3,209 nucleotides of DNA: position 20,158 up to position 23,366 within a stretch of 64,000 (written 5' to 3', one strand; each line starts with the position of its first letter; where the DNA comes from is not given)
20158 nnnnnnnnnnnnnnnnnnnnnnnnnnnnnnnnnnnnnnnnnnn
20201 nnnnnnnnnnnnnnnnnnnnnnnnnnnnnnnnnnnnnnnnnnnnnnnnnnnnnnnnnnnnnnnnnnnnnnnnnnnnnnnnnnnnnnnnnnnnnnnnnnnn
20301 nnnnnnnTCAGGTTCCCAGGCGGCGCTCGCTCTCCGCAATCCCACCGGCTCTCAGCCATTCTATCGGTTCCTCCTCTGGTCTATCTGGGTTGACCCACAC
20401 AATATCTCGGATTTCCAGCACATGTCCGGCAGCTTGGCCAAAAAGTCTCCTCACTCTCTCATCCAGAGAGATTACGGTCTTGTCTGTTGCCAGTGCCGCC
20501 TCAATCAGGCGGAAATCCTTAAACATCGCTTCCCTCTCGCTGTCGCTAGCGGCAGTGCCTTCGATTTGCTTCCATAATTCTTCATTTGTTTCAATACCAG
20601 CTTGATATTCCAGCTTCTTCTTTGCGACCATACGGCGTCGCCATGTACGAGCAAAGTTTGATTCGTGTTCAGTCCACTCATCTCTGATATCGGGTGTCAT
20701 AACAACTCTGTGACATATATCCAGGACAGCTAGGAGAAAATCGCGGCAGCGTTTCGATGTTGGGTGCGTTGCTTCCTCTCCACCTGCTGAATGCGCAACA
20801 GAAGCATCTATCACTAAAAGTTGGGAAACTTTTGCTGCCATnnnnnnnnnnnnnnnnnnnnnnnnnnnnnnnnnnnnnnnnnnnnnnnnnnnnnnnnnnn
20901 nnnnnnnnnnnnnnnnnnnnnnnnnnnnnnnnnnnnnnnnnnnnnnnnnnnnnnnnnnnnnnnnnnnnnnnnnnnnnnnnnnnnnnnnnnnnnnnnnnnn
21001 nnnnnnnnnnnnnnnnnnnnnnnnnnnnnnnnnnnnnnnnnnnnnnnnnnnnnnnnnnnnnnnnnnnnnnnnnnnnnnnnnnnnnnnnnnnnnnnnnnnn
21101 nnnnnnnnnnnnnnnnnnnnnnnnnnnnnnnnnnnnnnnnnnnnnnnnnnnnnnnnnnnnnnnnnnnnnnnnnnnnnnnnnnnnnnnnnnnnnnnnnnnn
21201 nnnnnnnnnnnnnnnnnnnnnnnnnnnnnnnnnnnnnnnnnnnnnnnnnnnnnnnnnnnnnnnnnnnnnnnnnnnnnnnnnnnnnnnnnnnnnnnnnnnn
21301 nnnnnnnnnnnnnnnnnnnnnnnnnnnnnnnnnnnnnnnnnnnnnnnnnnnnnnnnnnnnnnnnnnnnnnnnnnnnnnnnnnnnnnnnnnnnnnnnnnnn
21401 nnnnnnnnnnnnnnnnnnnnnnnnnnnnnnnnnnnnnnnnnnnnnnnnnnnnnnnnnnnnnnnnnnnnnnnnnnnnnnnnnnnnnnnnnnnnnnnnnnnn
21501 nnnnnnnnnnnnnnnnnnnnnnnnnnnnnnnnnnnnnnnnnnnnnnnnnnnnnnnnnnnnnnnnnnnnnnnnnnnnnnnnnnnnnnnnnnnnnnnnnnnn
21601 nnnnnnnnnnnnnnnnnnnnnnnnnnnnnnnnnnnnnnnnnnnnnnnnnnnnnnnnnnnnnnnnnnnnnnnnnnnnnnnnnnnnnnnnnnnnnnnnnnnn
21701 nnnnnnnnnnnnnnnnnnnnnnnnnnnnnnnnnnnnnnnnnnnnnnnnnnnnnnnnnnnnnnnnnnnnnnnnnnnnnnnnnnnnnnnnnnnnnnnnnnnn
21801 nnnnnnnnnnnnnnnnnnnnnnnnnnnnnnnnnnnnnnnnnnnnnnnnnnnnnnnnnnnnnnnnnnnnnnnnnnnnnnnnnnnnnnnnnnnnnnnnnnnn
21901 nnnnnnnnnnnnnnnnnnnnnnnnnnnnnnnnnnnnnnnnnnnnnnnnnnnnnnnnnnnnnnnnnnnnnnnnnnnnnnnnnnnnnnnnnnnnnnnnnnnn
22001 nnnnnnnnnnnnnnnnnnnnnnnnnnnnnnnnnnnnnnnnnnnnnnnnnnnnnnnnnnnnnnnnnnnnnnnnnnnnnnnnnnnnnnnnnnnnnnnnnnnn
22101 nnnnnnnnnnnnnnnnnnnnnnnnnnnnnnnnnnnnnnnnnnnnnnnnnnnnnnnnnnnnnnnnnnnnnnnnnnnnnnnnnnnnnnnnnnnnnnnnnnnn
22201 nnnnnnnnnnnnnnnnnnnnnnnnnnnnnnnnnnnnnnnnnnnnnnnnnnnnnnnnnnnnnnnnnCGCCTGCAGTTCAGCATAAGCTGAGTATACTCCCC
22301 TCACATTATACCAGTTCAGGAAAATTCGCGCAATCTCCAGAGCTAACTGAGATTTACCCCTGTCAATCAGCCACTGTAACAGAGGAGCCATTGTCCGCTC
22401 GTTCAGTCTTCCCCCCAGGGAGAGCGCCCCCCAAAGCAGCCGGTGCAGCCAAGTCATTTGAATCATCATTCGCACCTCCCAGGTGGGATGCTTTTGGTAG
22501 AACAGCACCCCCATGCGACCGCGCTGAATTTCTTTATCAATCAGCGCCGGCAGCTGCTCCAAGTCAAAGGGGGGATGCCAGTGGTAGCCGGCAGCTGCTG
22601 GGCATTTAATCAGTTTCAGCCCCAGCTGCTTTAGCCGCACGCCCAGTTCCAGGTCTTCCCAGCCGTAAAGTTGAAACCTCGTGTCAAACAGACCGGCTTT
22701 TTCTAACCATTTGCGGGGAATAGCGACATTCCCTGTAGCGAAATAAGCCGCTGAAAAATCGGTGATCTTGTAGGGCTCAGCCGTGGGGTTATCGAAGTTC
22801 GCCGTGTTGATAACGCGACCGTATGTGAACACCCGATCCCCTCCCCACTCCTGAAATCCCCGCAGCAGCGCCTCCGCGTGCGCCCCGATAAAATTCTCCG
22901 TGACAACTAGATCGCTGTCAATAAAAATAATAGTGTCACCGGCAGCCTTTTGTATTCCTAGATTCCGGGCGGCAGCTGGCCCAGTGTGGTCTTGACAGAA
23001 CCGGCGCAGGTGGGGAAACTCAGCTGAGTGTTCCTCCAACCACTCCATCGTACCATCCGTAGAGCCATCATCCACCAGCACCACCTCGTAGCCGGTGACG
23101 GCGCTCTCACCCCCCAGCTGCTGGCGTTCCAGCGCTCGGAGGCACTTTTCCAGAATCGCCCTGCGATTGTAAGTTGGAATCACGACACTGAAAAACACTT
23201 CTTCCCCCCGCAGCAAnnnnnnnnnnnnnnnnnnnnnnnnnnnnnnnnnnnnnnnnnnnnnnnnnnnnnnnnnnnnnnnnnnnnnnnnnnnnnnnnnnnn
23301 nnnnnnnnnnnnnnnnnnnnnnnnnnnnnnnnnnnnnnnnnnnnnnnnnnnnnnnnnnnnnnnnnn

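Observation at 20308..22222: Translationally coupled ATPase + PIN-like cassette in a strongly AT-rich island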

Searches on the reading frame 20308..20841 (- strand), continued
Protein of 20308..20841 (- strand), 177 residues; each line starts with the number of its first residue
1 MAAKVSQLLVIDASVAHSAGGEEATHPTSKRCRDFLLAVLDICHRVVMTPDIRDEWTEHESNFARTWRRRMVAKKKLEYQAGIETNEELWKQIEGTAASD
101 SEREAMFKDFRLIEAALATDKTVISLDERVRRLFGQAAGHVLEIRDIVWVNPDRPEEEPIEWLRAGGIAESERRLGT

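Call 54: search_protein_families(library=pfam, alignment_id=A3, max_evalue=0.00001)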
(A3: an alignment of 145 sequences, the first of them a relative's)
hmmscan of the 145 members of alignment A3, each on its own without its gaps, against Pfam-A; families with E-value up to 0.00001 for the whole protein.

A. member 1, L001:5618-6583:+ (322 aa): 4 families
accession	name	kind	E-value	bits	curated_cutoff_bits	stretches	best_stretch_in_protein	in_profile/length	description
PF00535.33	Glycos_transf_2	-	2.4e-28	99.6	23.3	1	10-172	1-165/168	Glycosyl transferase family 2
PF13641.12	Glyco_tranf_2_3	-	9.1e-14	52.5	27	1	9-216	3-215/230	Glycosyltransferase like family 2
PF10111.15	Glyco_tranf_2_2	-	1.2e-11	45.1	27.3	1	11-115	2-104/276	Glycosyltransferase like family 2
PF13632.12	Glyco_trans_2_3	-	1.1e-06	29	27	1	96-267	2-170/198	Glycosyl transferase family group 2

B. families by the number of members that match (of 145 scanned): 124 families (the first 25 are shown)
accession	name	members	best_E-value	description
PF00012.26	HSP70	17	5.1e-34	Hsp70 protein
PF06723.19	MreB_Mbl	17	1.4e-15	MreB/Mbl protein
PF00535.33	Glycos_transf_2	13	5.6e-31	Glycosyl transferase family 2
PF13641.12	Glyco_tranf_2_3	13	1.6e-18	Glycosyltransferase like family 2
PF10111.15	Glyco_tranf_2_2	12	4.7e-15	Glycosyltransferase like family 2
PF02517.21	Rce1-like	11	3.4e-13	Type II CAAX prenyl endopeptidase Rce1-like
PF00318.25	Ribosomal_S2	9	3.1e-99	Ribosomal protein S2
PF13632.12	Glyco_trans_2_3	5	1.1e-06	Glycosyl transferase family group 2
PF01979.26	Amidohydro_1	3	4.4e-87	Amidohydrolase family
PF00579.31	tRNA-synt_1b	3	3.8e-83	tRNA synthetases class I (W and Y)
PF00449.26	Urease_alpha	3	1.6e-57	Urease alpha-subunit, N-terminal domain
PF13520.12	AA_permease_2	3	4.6e-48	Amino acid permease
PF02390.23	Methyltransf_4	3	4.8e-46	Putative methyltransferase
PF05685.18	Uma2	3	4.4e-43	Putative restriction endonuclease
PF00903.31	Glyoxalase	3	2.1e-30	Glyoxalase/Bleomycin resistance protein/Dioxygenase superfamily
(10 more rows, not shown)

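Call 55: search_protein_families(library=padloc, alignment_id=A3, max_evalue=1e-10)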
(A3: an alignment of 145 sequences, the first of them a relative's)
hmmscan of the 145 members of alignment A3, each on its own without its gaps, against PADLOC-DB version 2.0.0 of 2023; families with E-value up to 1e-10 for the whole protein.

A. member 1, L001:5618-6583:+ (322 aa): 0 families

B. families by the number of members that match (of 145 scanned): 83 families (the first 25 are shown)
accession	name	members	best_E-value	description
PDLC04134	mad2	3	2e-63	mads_2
PDLC03025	MTase_I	1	2.1e-197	Type I methyltransferase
PDLC03267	MTase_II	1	8e-188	Type II methyltransferase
PDLC03021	MTase_I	1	5.5e-159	Type I methyltransferase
PDLC04051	PD-T4-6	1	1.1e-150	-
PDLC04044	PD-T4-6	1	1.2e-131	-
PDLC04540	PDC-M24B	1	7.5e-90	-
PDLC03026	MTase_I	1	6.7e-68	Type I methyltransferase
PDLC03036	MTase_I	1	5.8e-67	Type I methyltransferase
PDLC03877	NsnA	1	4.1e-59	-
PDLC04062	PD-T4-6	1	5.1e-59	-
PDLC04045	PD-T4-6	1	1.1e-56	-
PDLC03301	MTase_II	1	1.7e-56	Type II methyltransferase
PDLC04027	PD-T4-2_A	1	1.3e-36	-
PDLC03031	MTase_I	1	1.2e-34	Type I methyltransferase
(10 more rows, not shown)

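Call 72: search_dna_similar(query=window:20308-20841:-, collection=plasmids, mode=protein, max_evalue=0.001, max_rows=25)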
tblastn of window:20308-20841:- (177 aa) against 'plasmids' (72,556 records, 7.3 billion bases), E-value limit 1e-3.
No match.

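Call 73: search_dna_similar(query=window:20308-20841:-, collection=phages, mode=protein, max_evalue=0.001, max_rows=15)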
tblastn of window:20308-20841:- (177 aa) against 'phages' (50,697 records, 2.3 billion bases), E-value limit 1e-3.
No match.

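Call 74: find_related_loci(query=A1, collection=viral_contigs, flank=6000)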
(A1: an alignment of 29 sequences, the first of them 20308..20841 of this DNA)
Query A1 (177 aa) in viral_contigs; peptide patterns used: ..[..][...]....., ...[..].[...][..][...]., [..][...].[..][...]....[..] (x = any residue, [..] = any of these).
123 stretches matched a pattern; 1 encode a relative of the query (tblastn E <= 1e-3); 1 distinct loci.
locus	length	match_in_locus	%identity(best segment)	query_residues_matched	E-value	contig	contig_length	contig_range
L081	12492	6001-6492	41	9-175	6e-36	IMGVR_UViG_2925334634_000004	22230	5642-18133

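Call 78: search_protein_families(library=pfam, proteins=[L081:4110-4511:+, L081:8543-9097:+, L081:9392-10105:+, L081:7541-8341:-, L081:2377-2853:+, L081:3304-3762:+, L044:8952-9905:-, L044:9926-11113:-, L044:11337-12002:-, L044:12005-13120:-], max_evalue=0.001)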
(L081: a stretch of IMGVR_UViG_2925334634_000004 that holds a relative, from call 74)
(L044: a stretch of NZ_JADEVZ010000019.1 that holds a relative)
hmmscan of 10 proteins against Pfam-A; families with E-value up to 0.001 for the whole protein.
L081:4110-4511:+ (134 aa): 0 families

L081:8543-9097:+ (185 aa): 1 family
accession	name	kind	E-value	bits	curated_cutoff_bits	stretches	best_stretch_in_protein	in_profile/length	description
PF00589.27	Phage_integrase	-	1.4e-14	54.7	27.1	1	23-171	20-166/172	Phage integrase family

L081:9392-10105:+ (238 aa): 1 family
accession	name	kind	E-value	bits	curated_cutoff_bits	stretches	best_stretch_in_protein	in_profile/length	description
PF10668.15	Phage_terminase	-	1.1e-16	60.7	22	1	1-50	1-50/67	Phage terminase small subunit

L081:7541-8341:- (266 aa): 1 family
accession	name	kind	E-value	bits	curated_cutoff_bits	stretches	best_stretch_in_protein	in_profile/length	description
PF14337.13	Abi_alpha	-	4.9e-45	154.4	29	1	56-265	2-196/196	Abortive infection alpha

L081:2377-2853:+ (159 aa): 1 family
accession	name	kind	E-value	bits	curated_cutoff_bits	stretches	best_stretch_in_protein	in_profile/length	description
PF10804.13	DUF2538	-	2.4e-05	24.6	23.9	1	26-84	35-94/155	Protein of unknown function (DUF2538)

L081:3304-3762:+ (153 aa): 0 families

L044:8952-9905:- (317 aa): 0 families

L044:9926-11113:- (395 aa): 4 families
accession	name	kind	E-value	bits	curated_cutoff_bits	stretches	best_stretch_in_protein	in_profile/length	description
PF13304.12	AAA_21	-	6.7e-15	56.4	27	1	35-374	8-303/304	AAA domain, putative AbiEii toxin, Type IV TA system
PF13175.12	AAA_15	-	2.4e-14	54.2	32.1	1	2-372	3-372/374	AAA ATPase domain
PF02463.25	SMC_N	-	4.4e-07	30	40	1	1-376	1-204/220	RecF/RecN/SMC N terminal domain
PF13476.12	AAA_23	-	0.00017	22.7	27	0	5-282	2-199/201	AAA domain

L044:11337-12002:- (221 aa): 3 families
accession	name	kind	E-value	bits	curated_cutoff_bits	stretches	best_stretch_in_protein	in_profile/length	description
PF18737.6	HEPN_MAE_28990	-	8e-25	88.7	26.8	1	8-219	2-211/211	MAE_28990/MAE_18760-like HEPN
PF18735.6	HEPN_RiboL-PSP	-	6.9e-22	78.7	28.4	1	14-211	2-190/191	RiboL-PSP-HEPN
PF18923.6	DUF5673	-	0.00099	19.5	26.7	0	159-203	24-65/66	Domain of unknown function (DUF5673)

L044:12005-13120:- (371 aa): 1 family
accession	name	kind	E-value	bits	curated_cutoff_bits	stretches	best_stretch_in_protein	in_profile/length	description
PF03235.19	GmrSD_N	-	2.3e-27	96.8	33.2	1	45-195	5-198/199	GmrSD restriction endonuclease, N-terminal domain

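Call 93: search_protein_families(library=padloc, proteins=[window:20308-20841:-, L081:5956-6540:+, P0108, P0098, P0268], max_evalue=10)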
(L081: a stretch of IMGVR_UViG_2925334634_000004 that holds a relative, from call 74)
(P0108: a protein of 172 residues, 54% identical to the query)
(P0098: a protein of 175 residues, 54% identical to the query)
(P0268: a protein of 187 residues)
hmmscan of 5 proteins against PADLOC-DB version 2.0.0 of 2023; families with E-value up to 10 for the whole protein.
window:20308-20841:- (177 aa): 0 families

L081:5956-6540:+ (195 aa): 0 families

P0108 (172 aa): 0 families

P0098 (175 aa): 0 families

P0268 (187 aa): 2 families
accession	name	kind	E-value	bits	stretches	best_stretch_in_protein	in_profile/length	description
PDLC04147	HEC-03A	-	0.0047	15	1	20-114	3-110/159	-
PDLC01652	WYL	-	0.042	12.2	1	78-175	95-160/162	"CAS-I,CAS-II,CAS-III,CAS-IV,CAS-V,CAS-VI; associated_signaling"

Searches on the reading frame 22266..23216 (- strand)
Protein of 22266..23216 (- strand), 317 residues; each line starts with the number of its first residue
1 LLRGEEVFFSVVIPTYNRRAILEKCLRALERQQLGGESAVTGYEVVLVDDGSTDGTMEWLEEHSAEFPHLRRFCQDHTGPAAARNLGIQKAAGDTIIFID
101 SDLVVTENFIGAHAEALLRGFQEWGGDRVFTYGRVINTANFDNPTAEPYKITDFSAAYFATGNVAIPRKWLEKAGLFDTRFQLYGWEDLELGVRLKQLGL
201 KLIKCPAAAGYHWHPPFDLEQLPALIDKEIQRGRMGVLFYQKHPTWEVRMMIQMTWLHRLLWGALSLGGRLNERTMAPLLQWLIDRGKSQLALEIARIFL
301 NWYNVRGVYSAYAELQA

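Call 100: find_related_loci(query=A5, collection=metagenome_contigs, flank=5000)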
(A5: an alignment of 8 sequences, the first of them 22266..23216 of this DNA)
Query A5 (317 aa) in metagenome_contigs; peptide patterns used: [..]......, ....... (x = any residue, [..] = any of these).
600 stretches matched a pattern (row limit reached: there are more); 299 encode a relative of the query (tblastn E <= 1e-3); the best 80 are kept; 80 distinct loci.
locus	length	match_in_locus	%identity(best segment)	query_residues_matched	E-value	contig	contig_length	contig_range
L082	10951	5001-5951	97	1-317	0e+0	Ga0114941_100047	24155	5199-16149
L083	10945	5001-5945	82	2-316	3e-178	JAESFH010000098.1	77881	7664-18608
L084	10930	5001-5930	81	7-316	7e-178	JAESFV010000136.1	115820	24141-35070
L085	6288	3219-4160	78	1-314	7e-178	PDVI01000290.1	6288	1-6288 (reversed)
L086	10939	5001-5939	80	5-317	9e-176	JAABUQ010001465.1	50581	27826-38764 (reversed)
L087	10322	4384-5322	79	4-316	1e-175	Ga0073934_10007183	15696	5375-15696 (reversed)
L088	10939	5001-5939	80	4-316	2e-175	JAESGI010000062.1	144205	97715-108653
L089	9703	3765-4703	80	1-315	6e-175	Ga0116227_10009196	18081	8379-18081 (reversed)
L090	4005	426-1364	80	1-315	0e+0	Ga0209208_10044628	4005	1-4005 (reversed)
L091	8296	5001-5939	80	4-316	8e-175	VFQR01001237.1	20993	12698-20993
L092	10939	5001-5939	78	4-316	2e-174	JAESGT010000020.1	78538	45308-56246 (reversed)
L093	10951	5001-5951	79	4-315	4e-174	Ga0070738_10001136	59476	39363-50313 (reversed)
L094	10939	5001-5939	80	4-316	6e-174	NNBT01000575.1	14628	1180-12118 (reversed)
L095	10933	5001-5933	78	4-314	1e-173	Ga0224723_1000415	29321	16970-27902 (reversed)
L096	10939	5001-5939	79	4-316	1e-173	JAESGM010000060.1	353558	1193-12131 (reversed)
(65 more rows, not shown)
